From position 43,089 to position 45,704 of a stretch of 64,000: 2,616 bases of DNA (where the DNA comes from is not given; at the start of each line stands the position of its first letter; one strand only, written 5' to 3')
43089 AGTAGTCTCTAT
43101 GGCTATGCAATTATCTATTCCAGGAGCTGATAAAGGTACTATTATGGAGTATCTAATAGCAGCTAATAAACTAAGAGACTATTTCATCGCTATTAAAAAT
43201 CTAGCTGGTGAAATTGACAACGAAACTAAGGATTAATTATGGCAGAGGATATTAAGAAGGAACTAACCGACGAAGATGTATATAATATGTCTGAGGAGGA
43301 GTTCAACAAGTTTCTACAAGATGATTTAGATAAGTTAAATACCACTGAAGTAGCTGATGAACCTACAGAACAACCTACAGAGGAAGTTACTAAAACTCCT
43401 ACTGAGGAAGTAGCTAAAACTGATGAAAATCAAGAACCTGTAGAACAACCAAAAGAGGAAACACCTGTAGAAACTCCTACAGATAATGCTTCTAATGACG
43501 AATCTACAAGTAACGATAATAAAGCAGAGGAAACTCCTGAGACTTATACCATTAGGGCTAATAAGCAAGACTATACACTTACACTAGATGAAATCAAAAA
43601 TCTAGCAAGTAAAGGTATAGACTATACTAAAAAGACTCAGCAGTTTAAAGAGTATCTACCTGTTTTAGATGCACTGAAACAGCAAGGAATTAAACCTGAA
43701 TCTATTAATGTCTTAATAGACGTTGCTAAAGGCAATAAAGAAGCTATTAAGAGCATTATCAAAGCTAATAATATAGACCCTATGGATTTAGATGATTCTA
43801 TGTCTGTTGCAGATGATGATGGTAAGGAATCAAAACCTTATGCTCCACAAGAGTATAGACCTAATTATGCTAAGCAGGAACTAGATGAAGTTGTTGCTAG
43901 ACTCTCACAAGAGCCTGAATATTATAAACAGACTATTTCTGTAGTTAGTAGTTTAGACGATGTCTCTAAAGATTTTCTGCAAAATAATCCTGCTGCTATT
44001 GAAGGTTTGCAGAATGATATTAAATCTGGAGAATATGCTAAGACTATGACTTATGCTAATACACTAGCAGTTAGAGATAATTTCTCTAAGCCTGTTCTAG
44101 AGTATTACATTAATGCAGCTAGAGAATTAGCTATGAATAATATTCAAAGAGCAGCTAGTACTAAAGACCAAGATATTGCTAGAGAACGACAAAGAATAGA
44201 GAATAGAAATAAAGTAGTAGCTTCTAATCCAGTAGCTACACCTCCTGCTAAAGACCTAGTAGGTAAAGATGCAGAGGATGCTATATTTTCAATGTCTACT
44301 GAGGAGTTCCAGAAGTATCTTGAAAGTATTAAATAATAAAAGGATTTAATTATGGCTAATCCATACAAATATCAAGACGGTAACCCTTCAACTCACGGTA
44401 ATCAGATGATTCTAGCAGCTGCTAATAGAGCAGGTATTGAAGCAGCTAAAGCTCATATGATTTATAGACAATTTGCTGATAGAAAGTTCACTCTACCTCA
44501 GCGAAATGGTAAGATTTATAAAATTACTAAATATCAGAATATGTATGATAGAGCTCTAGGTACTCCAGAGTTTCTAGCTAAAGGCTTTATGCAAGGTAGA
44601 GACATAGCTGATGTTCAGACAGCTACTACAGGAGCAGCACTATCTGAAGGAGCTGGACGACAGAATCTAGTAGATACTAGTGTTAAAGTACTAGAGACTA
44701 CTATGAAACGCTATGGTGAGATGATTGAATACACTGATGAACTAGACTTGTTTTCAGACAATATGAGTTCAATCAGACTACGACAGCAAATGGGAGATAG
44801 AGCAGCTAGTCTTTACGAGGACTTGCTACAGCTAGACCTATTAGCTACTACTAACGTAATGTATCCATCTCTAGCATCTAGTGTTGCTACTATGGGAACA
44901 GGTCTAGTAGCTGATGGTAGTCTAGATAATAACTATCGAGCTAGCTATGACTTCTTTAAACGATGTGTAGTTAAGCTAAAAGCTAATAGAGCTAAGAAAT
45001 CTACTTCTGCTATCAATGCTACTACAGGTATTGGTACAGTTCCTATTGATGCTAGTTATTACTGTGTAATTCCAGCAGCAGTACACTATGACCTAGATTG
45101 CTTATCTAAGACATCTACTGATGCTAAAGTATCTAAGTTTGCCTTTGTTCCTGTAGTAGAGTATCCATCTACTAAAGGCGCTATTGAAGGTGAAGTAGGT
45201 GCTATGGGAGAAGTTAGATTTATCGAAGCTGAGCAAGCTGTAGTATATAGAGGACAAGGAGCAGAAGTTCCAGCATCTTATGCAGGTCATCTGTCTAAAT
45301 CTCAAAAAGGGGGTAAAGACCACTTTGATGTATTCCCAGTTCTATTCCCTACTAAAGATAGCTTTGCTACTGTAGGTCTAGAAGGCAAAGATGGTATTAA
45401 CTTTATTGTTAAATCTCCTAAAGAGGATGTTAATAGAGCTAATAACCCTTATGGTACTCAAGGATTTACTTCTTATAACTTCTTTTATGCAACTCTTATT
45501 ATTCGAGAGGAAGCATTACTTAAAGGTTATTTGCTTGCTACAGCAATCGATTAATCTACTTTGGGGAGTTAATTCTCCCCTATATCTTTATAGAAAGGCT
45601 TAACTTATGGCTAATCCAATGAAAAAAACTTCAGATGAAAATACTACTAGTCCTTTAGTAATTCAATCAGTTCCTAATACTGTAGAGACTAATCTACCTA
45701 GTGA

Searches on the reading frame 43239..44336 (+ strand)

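Call 7: search_protein_families(library=phrogs, proteins=[window:43239-44336:+], max_evalue=0.001)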
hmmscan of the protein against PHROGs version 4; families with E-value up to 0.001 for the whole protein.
window:43239-44336:+ (365 aa): 1 family
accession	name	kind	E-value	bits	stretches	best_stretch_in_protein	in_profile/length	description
phrog_2120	-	tail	8e-40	138.1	1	9-361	4-399/403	tail length tape measure protein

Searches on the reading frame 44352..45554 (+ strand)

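Call 7: search_protein_families(library=phrogs, proteins=[window:44352-45554:+], max_evalue=0.001)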
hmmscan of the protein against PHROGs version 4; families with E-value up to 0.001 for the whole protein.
window:44352-45554:+ (400 aa): 1 family
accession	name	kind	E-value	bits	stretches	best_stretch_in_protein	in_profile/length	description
phrog_1357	-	head and packaging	2.8e-68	231.5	1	6-390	19-340/356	major head protein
